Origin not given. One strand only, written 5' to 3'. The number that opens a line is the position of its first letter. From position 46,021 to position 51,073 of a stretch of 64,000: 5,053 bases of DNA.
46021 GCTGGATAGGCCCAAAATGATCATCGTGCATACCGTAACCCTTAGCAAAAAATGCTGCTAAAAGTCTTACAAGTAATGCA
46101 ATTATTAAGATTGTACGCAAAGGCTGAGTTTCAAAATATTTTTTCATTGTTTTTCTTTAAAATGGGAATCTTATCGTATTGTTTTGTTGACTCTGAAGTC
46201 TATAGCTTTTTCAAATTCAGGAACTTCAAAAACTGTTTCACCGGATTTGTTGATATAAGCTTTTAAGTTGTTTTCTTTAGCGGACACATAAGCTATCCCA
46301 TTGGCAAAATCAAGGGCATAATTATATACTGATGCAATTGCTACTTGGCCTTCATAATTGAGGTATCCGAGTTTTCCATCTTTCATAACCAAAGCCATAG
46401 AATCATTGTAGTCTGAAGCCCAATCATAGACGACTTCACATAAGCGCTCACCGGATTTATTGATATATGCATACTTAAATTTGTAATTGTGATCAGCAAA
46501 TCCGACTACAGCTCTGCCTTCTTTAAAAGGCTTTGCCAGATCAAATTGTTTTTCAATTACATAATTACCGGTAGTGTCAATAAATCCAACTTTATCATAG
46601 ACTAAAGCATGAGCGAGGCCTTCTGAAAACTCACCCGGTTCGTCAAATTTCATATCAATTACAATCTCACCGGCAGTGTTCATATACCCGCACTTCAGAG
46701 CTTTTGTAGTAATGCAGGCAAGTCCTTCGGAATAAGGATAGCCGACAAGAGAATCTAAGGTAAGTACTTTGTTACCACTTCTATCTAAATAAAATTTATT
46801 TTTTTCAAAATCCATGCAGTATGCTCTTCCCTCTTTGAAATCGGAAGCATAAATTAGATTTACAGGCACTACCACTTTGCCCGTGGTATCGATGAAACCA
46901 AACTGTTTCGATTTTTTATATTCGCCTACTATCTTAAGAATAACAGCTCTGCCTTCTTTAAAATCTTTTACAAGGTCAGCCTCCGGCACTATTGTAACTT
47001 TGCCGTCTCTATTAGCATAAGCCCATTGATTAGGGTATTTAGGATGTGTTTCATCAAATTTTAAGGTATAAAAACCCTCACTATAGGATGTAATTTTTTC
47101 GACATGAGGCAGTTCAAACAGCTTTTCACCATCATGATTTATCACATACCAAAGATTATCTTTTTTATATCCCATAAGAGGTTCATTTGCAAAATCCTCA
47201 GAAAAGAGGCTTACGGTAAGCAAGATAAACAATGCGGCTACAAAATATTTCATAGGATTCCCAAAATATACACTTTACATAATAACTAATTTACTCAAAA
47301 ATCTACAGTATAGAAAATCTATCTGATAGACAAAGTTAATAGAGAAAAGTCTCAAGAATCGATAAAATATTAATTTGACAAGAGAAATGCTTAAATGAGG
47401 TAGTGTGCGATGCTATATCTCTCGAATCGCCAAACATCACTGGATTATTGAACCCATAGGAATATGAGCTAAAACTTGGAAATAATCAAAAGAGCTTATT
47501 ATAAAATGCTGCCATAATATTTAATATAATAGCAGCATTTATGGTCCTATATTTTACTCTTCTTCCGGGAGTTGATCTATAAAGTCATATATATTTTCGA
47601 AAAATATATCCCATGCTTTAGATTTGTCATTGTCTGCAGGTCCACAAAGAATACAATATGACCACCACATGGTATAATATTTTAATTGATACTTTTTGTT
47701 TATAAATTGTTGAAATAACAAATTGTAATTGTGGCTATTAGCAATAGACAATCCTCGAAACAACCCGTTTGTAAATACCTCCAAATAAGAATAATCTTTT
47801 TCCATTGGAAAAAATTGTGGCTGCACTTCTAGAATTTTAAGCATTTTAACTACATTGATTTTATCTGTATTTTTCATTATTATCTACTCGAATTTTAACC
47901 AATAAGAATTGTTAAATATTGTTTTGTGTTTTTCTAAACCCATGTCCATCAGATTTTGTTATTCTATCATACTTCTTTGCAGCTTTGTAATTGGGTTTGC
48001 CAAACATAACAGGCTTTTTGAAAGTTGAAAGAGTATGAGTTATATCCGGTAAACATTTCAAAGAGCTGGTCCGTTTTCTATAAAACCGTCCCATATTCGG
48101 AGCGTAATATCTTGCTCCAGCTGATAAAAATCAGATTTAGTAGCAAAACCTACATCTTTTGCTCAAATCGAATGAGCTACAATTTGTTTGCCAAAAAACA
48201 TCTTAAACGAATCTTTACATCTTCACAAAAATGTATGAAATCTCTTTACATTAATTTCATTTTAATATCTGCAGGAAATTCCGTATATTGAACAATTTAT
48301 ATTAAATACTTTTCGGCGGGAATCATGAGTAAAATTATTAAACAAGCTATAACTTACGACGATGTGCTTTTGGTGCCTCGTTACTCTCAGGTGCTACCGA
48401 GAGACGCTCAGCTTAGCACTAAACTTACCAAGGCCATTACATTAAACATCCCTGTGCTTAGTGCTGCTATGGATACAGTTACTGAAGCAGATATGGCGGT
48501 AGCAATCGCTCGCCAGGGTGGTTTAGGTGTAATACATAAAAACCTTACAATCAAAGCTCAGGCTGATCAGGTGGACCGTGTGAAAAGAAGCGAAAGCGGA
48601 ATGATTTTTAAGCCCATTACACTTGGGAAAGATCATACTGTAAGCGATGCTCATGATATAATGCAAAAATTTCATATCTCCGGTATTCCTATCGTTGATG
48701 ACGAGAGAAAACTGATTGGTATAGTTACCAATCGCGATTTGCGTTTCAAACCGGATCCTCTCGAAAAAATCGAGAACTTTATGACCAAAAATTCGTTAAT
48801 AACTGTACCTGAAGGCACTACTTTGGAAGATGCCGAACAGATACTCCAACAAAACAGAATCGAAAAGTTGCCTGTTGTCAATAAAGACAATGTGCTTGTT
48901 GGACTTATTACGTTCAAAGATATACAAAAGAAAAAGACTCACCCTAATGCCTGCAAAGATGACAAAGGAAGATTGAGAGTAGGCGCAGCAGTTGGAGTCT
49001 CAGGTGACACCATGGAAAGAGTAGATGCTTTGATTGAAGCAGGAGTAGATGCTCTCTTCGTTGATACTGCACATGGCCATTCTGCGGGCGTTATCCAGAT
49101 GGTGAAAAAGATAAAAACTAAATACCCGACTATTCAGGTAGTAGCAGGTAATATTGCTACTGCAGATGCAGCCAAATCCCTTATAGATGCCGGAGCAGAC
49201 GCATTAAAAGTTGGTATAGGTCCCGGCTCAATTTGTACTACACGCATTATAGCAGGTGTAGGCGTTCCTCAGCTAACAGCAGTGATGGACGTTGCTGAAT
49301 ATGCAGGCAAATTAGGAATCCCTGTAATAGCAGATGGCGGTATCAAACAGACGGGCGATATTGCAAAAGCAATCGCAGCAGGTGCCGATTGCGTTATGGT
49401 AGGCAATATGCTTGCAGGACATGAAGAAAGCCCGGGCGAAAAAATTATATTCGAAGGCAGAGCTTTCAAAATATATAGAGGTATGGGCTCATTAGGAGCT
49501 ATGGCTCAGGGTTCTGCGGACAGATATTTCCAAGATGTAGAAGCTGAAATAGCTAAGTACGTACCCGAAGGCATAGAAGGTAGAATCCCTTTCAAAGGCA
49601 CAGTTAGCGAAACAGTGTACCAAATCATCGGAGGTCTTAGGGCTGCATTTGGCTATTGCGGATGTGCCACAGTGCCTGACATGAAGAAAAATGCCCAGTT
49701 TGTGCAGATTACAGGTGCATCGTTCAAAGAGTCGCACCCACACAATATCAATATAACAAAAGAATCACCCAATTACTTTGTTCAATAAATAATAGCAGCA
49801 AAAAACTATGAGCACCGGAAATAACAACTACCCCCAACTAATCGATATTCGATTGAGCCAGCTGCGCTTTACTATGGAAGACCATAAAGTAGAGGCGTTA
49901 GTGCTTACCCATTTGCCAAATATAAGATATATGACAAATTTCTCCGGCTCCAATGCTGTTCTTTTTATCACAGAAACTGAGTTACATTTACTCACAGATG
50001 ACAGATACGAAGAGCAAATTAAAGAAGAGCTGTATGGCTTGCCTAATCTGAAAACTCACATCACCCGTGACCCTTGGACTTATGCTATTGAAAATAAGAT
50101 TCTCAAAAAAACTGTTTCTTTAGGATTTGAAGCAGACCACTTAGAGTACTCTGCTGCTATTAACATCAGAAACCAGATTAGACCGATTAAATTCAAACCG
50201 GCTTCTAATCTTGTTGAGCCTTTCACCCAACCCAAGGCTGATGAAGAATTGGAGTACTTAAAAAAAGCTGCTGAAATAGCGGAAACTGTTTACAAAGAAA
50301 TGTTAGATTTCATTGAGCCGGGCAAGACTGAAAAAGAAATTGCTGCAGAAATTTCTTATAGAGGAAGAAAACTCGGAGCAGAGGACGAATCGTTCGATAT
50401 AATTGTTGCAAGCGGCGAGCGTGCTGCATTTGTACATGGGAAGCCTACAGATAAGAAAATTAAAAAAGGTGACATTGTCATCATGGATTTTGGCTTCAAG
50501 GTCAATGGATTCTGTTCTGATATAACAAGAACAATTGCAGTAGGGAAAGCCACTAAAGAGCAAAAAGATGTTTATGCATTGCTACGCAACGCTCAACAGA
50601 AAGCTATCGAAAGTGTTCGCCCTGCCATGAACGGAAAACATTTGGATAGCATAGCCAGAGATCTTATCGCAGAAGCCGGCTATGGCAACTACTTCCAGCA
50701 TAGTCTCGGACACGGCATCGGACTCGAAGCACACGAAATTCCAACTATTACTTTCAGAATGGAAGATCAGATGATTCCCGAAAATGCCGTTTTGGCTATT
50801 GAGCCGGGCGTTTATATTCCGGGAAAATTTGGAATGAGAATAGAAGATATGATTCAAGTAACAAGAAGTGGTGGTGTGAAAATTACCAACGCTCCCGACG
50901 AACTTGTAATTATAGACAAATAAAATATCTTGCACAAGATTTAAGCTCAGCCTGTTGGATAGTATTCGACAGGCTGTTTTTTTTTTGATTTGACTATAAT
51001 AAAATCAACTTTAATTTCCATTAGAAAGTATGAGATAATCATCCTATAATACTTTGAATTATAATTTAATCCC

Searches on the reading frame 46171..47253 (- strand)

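Call 21: search_protein_families(library=pfam, proteins=[window:46171-47253:-], max_evalue=0.001)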
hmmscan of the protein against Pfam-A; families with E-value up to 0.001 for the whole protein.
window:46171-47253:- (360 aa): 1 family
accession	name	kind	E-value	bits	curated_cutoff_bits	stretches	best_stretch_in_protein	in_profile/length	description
PF14903.11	WG_beta_rep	-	3.9e-42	142.3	25.6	4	223-250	2-29/35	WG containing repeat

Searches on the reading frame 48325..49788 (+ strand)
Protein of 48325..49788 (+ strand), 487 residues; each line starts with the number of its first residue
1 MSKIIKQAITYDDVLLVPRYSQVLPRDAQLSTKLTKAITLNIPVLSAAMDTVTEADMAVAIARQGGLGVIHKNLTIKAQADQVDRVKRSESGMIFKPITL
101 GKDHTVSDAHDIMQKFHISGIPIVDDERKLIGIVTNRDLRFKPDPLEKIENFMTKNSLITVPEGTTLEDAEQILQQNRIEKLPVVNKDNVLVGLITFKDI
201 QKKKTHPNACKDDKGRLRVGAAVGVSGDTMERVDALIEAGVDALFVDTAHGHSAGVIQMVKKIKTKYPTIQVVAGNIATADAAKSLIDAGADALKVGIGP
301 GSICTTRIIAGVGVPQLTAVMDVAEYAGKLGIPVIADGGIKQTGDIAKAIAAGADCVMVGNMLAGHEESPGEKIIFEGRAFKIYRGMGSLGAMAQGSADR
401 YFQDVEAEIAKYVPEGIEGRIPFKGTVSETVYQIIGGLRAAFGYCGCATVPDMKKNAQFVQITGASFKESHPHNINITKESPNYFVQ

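Call 21: search_protein_families(library=pfam, proteins=[window:48325-49788:+], max_evalue=0.001)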
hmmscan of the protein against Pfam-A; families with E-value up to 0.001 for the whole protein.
window:48325-49788:+ (487 aa): 7 families
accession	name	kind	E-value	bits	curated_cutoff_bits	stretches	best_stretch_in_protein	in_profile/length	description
PF00478.31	IMPDH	-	3.4e-164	546.3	25.6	1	8-473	1-345/345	IMP dehydrogenase / GMP reductase domain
PF00571.33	CBS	-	3.3e-26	91.8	24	2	150-202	2-53/57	CBS domain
PF03060.21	NMO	-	7.3e-13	49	28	2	260-372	126-234/331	Nitronate monooxygenase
PF01070.24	FMN_dh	-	1.3e-08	34.7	24.9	1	260-363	210-305/350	FMN-dependent dehydrogenase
PF00977.27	His_biosynth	-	4.5e-05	23.4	23.6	0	322-362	64-104/228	Histidine biosynthesis protein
PF04131.20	NanE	-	7.6e-05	22.4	27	1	229-364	53-177/192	Putative N-acetylmannosamine-6-phosphate epimerase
PF01207.24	Dus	-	0.00078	19.1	20.4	0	328-362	181-216/311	Dihydrouridine synthase (Dus)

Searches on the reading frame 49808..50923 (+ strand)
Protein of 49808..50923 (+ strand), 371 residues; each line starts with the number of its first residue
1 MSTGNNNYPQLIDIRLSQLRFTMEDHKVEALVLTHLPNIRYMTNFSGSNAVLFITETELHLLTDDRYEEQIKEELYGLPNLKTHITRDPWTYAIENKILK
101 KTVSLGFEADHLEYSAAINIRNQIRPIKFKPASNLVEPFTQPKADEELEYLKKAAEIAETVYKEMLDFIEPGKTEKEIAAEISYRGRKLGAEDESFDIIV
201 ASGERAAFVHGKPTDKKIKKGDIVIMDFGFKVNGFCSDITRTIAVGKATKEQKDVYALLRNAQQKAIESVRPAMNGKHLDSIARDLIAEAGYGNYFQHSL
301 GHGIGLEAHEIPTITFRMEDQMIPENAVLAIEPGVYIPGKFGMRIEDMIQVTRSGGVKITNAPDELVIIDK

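Call 21: search_protein_families(library=pfam, proteins=[window:49808-50923:+], max_evalue=0.001)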
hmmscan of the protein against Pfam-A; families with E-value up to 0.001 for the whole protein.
window:49808-50923:+ (371 aa): 2 families
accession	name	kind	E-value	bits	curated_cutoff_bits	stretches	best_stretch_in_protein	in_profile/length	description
PF00557.29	Peptidase_M24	-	1.7e-68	231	23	1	149-352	1-207/208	Metallopeptidase family M24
PF01321.24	Creatinase_N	-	7.6e-19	69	22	1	15-137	1-123/128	Creatinase/Prolidase N-terminal domain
